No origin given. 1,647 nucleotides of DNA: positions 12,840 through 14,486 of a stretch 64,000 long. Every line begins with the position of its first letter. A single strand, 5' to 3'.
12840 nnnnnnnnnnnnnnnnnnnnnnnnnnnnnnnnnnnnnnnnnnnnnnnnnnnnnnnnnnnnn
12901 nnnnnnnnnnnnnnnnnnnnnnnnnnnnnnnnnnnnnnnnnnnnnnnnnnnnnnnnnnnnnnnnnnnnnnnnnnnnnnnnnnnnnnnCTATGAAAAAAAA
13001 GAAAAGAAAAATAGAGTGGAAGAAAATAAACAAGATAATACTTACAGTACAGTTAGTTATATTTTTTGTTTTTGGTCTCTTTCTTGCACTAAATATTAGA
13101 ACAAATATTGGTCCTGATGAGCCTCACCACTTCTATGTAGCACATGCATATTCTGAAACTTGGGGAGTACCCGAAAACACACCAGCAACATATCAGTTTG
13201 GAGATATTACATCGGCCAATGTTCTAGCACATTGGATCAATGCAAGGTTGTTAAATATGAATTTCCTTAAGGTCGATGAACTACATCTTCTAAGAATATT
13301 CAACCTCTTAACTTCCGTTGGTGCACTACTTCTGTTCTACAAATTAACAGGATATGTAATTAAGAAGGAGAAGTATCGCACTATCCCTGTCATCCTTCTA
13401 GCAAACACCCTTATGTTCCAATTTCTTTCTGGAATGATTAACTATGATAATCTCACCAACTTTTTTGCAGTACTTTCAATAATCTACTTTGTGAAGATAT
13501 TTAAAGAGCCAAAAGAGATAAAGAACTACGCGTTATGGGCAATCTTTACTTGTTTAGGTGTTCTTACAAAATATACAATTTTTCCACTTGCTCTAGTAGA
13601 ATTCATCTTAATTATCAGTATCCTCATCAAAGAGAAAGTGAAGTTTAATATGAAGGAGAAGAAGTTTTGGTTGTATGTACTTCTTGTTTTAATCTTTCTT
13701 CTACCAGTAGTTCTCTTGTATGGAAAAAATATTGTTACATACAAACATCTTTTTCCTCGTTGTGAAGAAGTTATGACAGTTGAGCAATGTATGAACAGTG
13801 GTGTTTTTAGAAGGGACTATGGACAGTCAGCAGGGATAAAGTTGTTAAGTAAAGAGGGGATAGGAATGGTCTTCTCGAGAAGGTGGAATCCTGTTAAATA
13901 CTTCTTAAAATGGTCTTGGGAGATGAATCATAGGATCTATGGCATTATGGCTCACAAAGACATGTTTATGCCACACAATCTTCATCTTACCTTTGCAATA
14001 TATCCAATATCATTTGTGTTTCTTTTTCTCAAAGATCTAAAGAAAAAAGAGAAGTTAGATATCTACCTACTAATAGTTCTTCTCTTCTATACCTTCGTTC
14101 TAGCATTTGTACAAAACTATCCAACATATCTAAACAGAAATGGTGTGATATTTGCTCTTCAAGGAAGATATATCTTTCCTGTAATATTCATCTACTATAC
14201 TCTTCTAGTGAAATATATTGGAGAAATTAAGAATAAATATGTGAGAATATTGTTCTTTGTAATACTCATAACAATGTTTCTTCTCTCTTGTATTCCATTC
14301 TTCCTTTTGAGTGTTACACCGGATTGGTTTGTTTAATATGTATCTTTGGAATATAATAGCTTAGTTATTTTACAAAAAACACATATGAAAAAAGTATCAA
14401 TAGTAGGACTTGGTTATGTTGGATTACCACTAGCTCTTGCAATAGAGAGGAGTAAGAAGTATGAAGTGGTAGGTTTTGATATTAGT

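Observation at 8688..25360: Composite cell-surface glycan locus combining an ABC-transporter-dependent pathway with a three-component extracytoplasmic glycosylation set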

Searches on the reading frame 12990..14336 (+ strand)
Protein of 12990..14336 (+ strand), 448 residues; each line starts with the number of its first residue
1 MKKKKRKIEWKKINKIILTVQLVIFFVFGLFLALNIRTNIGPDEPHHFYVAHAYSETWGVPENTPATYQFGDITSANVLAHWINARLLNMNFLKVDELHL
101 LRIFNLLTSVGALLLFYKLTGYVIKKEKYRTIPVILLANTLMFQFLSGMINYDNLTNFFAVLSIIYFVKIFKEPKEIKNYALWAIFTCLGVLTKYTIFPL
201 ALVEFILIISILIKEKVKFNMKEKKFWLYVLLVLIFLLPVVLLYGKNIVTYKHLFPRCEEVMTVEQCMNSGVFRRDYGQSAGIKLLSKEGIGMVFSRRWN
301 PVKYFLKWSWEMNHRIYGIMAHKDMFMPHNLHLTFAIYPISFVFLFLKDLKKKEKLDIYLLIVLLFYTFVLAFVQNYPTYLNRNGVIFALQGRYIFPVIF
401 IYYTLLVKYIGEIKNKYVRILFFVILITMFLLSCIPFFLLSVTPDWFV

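Call 3: search_protein_families(library=pfam, proteins=[window:12990-14336:+])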
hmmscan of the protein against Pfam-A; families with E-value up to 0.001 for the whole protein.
window:12990-14336:+ (448 aa): 3 families
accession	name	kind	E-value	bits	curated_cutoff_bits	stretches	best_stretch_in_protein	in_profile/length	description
PF13231.12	PMT_2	-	3.2e-07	31.1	26.1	1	101-241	24-158/160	Dolichyl-phosphate-mannose-protein mannosyltransferase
PF02366.24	PMT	-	9.5e-07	29.1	22.7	1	100-255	84-245/245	Dolichyl-phosphate-mannose-protein mannosyltransferase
PF09913.15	DUF2142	-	7.2e-05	22.2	30.1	1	98-400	124-393/395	Predicted membrane protein (DUF2142)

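Call 9: search_protein_families(library=ncbifam, proteins=[window:12990-14336:+], max_evalue=0.01)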
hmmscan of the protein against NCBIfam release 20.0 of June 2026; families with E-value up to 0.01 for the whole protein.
window:12990-14336:+ (448 aa): 1 family
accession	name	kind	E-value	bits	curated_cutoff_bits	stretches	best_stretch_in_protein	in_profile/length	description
NF047440.1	LA3751_2_3_fam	subfamily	0.0026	16.7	200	1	329-432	278-381/460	LA_3751/LA_3752 family putative glycosyltransferase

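Call 14: find_homologous_proteins(query=window:12990-14333:+)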
Query window:12990-14333:+ (448 aa): 86 proteins with E <= 0.001 among 8000 candidates.
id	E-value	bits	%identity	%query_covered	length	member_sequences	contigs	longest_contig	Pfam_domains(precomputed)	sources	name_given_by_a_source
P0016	2.0e-272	922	92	100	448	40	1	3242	PF13231.13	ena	-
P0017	1.6e-203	695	68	97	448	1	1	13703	PF09913.16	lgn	-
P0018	4.9e-201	687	68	100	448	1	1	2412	PF09913.16,PF13231.13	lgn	-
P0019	2.1e-191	655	94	67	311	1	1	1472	PF02366.25,PF13231.13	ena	-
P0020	7.3e-184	630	63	100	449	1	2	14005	-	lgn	-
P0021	9.4e-179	613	60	100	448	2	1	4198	PF13231.13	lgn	-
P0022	5.2e-161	555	55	96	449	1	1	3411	PF02366.25,PF09913.16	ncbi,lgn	-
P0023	5.2e-140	485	52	99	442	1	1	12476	PF02366.25,PF09913.16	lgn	-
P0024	7.3e-124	432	48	98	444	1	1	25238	PF13231.13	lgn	-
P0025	1.0e-115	405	47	97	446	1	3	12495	PF09913.16,PF13231.13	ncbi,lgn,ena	-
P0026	5.7e-112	393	47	93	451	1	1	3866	-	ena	-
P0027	4.7e-93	331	43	98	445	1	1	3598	PF02366.25,PF09913.16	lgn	-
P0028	1.3e-91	326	43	92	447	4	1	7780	PF02366.25,PF09913.16,PF13231.13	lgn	-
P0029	3.5e-88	315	44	91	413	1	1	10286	PF02366.25,PF09913.16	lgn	-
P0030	6.2e-87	311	41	99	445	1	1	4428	PF02366.25,PF09913.16,PF13231.13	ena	-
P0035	6.9e-84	300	40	97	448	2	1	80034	PF02366.25,PF09913.16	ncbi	-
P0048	1.5e-79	286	41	93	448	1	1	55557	PF13231.13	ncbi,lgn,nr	ncbi:MAG: glycosyltransferase family 39 protein [Candidatus Dojkabacteria bacterium]|nr:glycosyltran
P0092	4.7e-31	126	27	96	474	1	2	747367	PF09913.16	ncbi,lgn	ncbi:MAG: DUF2142 domain-containing protein [Candidatus Saccharimonadales bacterium]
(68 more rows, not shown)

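Call 19: search_solved_structures(query=A2, max_evalue=1)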
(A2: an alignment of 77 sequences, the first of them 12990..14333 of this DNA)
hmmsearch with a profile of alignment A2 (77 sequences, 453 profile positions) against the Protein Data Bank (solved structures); distinct sequences matched with E-value up to 1: 0.

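Call 29: predict_structure(alignment_id=A2)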
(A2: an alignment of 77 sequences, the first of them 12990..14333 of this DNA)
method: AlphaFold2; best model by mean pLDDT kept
length: 448 residues; sequences in the alignment: 77
mean_pLDDT: 93.4   pTM: 0.93
mean pLDDT of the five models: 93.4, 91.9, 91.7, 90.7, 90.6
residues with pLDDT >= 90: 362; 70-90: 80; 50-70: 5; < 50: 1
segments of 3 or more residues with pLDDT < 50: none
pLDDT, mean of each block of 10 residues (from residue 1): 75 97 99 94 93 95 94 93 97 96 98 99 97 98 97 97 99 98 99 96 99 96 97 97 96 93 95 83 78 82 91 90 85 87 91 95 97 90 79 93 98 97 96 95 93
secondary structure, 60 per line:
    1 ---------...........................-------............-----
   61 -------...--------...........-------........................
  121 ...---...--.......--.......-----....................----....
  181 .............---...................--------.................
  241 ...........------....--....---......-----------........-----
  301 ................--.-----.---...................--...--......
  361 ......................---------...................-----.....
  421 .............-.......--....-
elements in order: H10-35 H44-55 H79-89 H97-123 H132-138 H141-147 H153-172 H177-193 H197-215 H224-251 H258-261 H264-267 H271-276 H288-295 H301-316 H329-347 H355-382 H392-410 H416-433 H435-441

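Call 31: fold_search(model_id=the predicted structure, library=pdb)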
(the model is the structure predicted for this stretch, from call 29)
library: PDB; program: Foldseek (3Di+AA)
matches with E <= 10: 277; with E <= 0.001: 19
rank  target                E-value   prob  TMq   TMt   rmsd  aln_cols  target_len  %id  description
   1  5gmy_A                1.1e-05  1.00  0.48  0.28  14.6       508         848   14  Crystal structure of the Archaeoglobus fulgidus oligosaccharyltransferase (O29867_ARCFU) tethered with an acceptor pep (released 2017-02-01)
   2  7e9s_A                1.3e-05  1.00  0.52  0.29  13.3       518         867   14  Archaeal oligosaccharyltransferase AglB from Archaeoglobus fulgidus in complex with an inhibitory peptide and a dolich (released 2021-09-08)
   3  3wak                  2.1e-05  1.00  0.50  0.28  14.2       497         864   15  Crystal structure of the Archaeoglobus fulgidus oligosaccharyltransferase (O29867_ARCFU) in the apo form (released 2013-10-30)
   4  3waj                  2.4e-05  1.00  0.51  0.31  14.3       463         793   16  Crystal structure of the Archaeoglobus fulgidus oligosaccharyltransferase (O29867_ARCFU) complex with Zn and sulfate (released 2013-10-30)
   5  9s6t_A                3.8e-05  1.00  0.54  0.51   6.4       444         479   12  Ternary cryo-EM structure of chicken ALG12 with Dol25-PP-GlcNAc2Man7, Dol25-P-Man, and Fab (released 2026-03-18)
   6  9i5k_A                2.1e-04  1.00  0.53  0.49   8.6       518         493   11  Structure of the Chaetomium thermophilum Pmt4 homodimer (C2 symmetry) (released 2025-12-24)
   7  5f15                  2.4e-04  1.00  0.49  0.42   6.8       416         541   12  Crystal Structure of ArnT from Cupriavidus metallidurans bound to Undecaprenyl phosphate (released 2016-02-17)
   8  5ezm                  3.1e-04  1.00  0.50  0.43   7.2       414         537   12  Crystal Structure of ArnT from Cupriavidus metallidurans in the apo state (released 2016-02-17)
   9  9s6s_A                4.5e-04  1.00  0.48  0.41   8.0       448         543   13  Ternary cryo-EM structure of human ALG9 with Dol25-PP-GlcNAc2Man6, Dol25-P-Man and Fab (released 2026-03-18)
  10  8agb_A                4.5e-04  1.00  0.46  0.34  13.0       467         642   13  Structure of yeast oligosaccharylransferase complex with lipid-linked oligosaccharide bound (released 2022-12-07)
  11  8b6l_I                4.9e-04  1.00  0.50  0.35  14.9       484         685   14  Subtomogram average of the human Sec61-TRAP-OSTA-translocon (released 2022-12-07)
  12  9s6u_A                6.4e-04  1.00  0.44  0.38   8.9       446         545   12  Ternary cryo-EM structure of human ALG9 with Dol25-PP-GlcNAc2Man8, Dol25-P-Man and Fab (released 2026-03-18)
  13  5ogl_A                6.6e-04  1.00  0.49  0.33  12.8       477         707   14  Structure of bacterial oligosaccharyltransferase PglB in complex with an acceptor peptide and an lipid-linked oligosac (released 2017-10-25)
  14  8pn9_A                6.9e-04  1.00  0.50  0.36  14.2       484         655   11  Structure of human oligosaccharyltransferase OST-A complex bound to NGI-1 (released 2024-05-08)
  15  6ezn_F                7.2e-04  1.00  0.45  0.33  13.5       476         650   12  Cryo-EM structure of the yeast oligosaccharyltransferase (OST) complex (released 2018-01-17)
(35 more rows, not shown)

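Call 41: find_encoding_contigs(protein=P0035, flank=9000, max_places=1)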
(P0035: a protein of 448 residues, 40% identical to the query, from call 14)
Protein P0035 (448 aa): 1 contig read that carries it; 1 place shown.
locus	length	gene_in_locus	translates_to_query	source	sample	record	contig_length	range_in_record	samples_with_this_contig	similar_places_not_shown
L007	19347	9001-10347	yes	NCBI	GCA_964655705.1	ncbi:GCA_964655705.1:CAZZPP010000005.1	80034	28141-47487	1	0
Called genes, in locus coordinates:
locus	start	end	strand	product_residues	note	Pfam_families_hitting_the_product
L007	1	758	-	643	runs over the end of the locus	PF13365:Trypsin_2, PF00089:Trypsin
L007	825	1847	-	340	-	PF02540:NAD_synthase (faint), PF03054:tRNA_Me_trans, PF06508:QueC (faint), PF20259:tRNA_Me_trans_M, PF20258:tRNA_Me_trans_C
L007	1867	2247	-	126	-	PF01592:NifU_N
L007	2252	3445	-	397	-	PF00266:Aminotran_5, PF01212:Beta_elim_lyase (weak)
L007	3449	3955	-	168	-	-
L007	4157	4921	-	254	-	PF18761:Heliorhodopsin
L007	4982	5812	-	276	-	-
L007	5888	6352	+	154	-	-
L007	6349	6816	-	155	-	-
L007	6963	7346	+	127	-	PF07883:Cupin_2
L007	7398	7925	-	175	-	PF22769:DCD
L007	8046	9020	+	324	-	PF03706:LPG_synthase_TM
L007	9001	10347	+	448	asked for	PF09913:DUF2142, PF02366:PMT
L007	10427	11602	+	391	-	PF01996:F420_ligase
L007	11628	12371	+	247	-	-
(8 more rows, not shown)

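Call 42: find_encoding_contigs(protein=P0048, flank=9000, max_places=1)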
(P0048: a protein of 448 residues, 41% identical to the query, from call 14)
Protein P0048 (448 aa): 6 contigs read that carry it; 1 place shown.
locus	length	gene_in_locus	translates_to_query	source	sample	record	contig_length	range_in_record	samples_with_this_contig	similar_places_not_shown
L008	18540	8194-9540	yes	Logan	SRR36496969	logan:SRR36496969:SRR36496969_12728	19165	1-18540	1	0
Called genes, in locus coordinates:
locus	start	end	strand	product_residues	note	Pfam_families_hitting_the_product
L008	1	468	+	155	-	?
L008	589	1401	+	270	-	PF13623:SurA_N_2 (faint), PF13624:SurA_N_3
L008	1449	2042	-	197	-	PF02482:Ribosomal_S30AE, PF16321:Ribosom_S30AE_C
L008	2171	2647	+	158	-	-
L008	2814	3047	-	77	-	-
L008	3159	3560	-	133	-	-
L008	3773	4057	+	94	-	-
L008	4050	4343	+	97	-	-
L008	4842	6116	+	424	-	-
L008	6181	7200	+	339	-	PF13354:Beta-lactamase2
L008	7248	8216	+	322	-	PF03706:LPG_synthase_TM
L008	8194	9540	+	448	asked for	PF13231:PMT_2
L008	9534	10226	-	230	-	-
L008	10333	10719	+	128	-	PF06397:Desulfoferrod_N, PF01880:Desulfoferrodox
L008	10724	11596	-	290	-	-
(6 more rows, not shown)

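Call 43: find_encoding_contigs(protein=P0092, flank=9000, max_places=1)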
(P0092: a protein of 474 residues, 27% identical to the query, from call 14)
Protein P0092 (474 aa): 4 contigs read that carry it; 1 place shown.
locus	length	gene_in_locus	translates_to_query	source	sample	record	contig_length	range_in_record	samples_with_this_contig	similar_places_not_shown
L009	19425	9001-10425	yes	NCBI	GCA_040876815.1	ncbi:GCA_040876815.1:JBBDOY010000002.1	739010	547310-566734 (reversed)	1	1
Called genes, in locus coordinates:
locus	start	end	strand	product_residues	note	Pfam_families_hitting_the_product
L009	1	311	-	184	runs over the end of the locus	-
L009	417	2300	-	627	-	PF19554:DUF6077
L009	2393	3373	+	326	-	PF00535:Glycos_transf_2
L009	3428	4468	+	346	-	PF02350:Epimerase_2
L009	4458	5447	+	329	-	PF00535:Glycos_transf_2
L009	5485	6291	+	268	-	PF01073:3Beta_HSD (faint), PF13460:NAD_binding_10 (faint), PF01370:Epimerase, PF16363:GDP_Man_Dehyd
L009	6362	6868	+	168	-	PF01467:CTP_transf_like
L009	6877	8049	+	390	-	PF04464:Glyphos_transf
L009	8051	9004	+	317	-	PF03706:LPG_synthase_TM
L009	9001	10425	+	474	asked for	PF09913:DUF2142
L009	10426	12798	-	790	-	PF00082:Peptidase_S8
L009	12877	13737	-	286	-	PF00483:NTP_transferase, PF12804:NTP_transf_3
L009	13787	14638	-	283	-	PF01370:Epimerase, PF02719:Polysacc_synt_2 (faint), PF04321:RmlD_sub_bind, PF07993:NAD_binding_4 (weak), PF16363:GDP_Man_Dehyd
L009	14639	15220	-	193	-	PF00908:dTDP_sugar_isom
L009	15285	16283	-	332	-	PF01073:3Beta_HSD, PF01370:Epimerase, PF02719:Polysacc_synt_2, PF04321:RmlD_sub_bind, PF07993:NAD_binding_4, PF13460:NAD_binding_10, PF16363:GDP_Man_Dehyd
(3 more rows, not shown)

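Call 45: find_related_loci(query=A2, collection=genome_contigs, flank=10000)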
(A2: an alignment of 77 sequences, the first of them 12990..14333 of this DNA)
Query A2 (448 aa) in genome_contigs; peptide patterns used: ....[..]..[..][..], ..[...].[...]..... (x = any residue, [..] = any of these).
405 stretches matched a pattern; 174 encode a relative of the query (tblastn E <= 1e-3); the best 80 are kept; 79 distinct loci.
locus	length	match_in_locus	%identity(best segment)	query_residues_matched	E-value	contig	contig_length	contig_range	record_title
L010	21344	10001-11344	95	1-448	0e+0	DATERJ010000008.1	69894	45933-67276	MAG TPA_asm: Candidatus Dojkabacteria bacterium isolate SMAG_U9070 k141_166846, whole genome shotgun sequence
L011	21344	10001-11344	92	1-448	0e+0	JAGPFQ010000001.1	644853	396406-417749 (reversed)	Candidatus Dojkabacteria bacterium isolate Gw_SlDig_bin_189 Gw_SlDig_2_length_644853_cov_17.655297, whole genome shotgun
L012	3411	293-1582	55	20-448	4e-168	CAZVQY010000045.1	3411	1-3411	MAG TPA_asm: uncultured Candidatus Saccharibacteria bacterium isolate SRP192927_co5_224 genome assembly, contig: NODE_69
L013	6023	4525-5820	47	14-447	3e-124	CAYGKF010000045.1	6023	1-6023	MAG TPA_asm: uncultured Candidatus Saccharibacteria bacterium isolate ERP113451_co4_183 genome assembly, contig: NODE_10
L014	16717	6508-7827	43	11-447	2e-91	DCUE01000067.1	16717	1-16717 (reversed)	MAG TPA_asm: Candidatus Dojkabacteria bacterium UBA2222 UBA2222_contig_123709, whole genome shotgun sequence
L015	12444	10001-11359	39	5-448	2e-90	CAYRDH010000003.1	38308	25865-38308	MAG TPA_asm: uncultured Candidatus Saccharibacteria bacterium isolate SRP241341_co1_3 genome assembly, contig: NODE_1263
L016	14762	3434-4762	40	5-447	8e-89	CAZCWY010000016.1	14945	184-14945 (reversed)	MAG TPA_asm: uncultured Candidatus Saccharibacteria bacterium isolate SRP294416_co1_378 genome assembly, contig: NODE_83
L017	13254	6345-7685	40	5-446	2e-87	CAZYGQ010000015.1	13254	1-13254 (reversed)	MAG TPA_asm: uncultured Candidatus Saccharibacteria bacterium isolate binchicken_co39_443 genome assembly, contig: NODE_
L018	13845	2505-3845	40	4-447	3e-86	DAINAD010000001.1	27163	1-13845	MAG TPA_asm: Patescibacteria group bacterium isolate CTOTU11731 NODE_1020_length_27163_cov_5.441051, whole genome shotgu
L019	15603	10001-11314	38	12-446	2e-85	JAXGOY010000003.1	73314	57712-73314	MAG: Candidatus Dojkabacteria bacterium isolate AnMBR.bin290 bin290_3, whole genome shotgun sequence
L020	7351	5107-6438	42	7-447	8e-85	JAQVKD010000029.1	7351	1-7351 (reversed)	MAG: Candidatus Dojkabacteria bacterium isolate STE_79 NODE_28080_length_7351_cov_7.483942_Sandtown_E, whole genome shot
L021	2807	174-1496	40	11-446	3e-86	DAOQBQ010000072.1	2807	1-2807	MAG TPA_asm: Candidatus Dojkabacteria bacterium isolate AMR_MDS_1232 NODE_42105_length_2807_cov_5.088299, whole genome s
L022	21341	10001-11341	40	5-446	7e-84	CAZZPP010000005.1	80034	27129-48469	MAG TPA_asm: uncultured Candidatus Saccharibacteria bacterium isolate binchicken_co22_222 genome assembly, contig: NODE_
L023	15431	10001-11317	40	11-446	1e-83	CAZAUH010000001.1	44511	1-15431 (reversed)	MAG TPA_asm: uncultured Candidatus Saccharibacteria bacterium isolate SRP192927_co7_229 genome assembly, contig: NODE_11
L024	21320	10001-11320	39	11-447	1e-82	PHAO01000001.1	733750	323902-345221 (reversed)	MAG: Candidatus Dojkabacteria bacterium HGW-Dojkabacteria-1 bjp_ig2158_scaffold_0, whole genome shotgun sequence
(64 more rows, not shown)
